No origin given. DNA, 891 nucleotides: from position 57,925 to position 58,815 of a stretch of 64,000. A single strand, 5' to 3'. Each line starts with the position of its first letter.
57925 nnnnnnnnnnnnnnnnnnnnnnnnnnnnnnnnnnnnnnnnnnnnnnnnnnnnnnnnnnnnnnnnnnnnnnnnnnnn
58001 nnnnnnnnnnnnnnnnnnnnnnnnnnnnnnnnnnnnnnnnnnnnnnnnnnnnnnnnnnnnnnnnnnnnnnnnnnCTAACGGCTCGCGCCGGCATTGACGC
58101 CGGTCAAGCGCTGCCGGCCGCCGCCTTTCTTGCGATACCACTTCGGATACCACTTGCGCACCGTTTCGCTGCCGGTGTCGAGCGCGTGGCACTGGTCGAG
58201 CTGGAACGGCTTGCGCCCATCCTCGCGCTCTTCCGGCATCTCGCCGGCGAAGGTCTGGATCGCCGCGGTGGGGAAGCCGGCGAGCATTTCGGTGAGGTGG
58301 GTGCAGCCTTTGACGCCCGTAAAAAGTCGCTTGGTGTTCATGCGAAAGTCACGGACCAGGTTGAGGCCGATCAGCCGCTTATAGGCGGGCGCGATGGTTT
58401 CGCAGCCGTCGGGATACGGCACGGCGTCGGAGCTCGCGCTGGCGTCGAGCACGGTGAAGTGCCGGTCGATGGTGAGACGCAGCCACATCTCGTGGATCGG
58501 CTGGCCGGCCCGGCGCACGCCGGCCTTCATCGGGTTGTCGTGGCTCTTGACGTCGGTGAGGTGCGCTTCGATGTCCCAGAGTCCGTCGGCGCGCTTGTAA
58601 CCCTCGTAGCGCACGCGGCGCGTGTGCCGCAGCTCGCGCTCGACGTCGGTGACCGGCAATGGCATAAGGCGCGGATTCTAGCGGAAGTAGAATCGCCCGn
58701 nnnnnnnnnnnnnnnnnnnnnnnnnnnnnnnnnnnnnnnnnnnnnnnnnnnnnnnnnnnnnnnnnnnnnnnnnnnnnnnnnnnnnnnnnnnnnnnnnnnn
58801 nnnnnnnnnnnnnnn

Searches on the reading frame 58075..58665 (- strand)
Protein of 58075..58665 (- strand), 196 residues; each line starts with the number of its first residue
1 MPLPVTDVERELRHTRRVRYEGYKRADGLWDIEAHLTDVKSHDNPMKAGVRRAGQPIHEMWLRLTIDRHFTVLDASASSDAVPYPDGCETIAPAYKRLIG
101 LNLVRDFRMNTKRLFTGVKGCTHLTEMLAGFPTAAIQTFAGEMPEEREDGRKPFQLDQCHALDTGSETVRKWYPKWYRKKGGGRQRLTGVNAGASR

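Call 17: search_protein_families(library=pfam, proteins=[window:58075-58665:-])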
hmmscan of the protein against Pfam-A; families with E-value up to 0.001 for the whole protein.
window:58075-58665:- (196 aa): 1 family
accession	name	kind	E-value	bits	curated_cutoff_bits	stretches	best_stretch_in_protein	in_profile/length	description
PF11136.13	DUF2889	-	1e-42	145.7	25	1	14-137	1-123/123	Protein of unknown function (DUF2889)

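Call 37: search_protein_families(library=ncbifam, proteins=[window:58075-58665:-], max_evalue=0.00001)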
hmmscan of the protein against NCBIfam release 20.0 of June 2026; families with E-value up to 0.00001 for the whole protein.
window:58075-58665:- (196 aa): 0 families
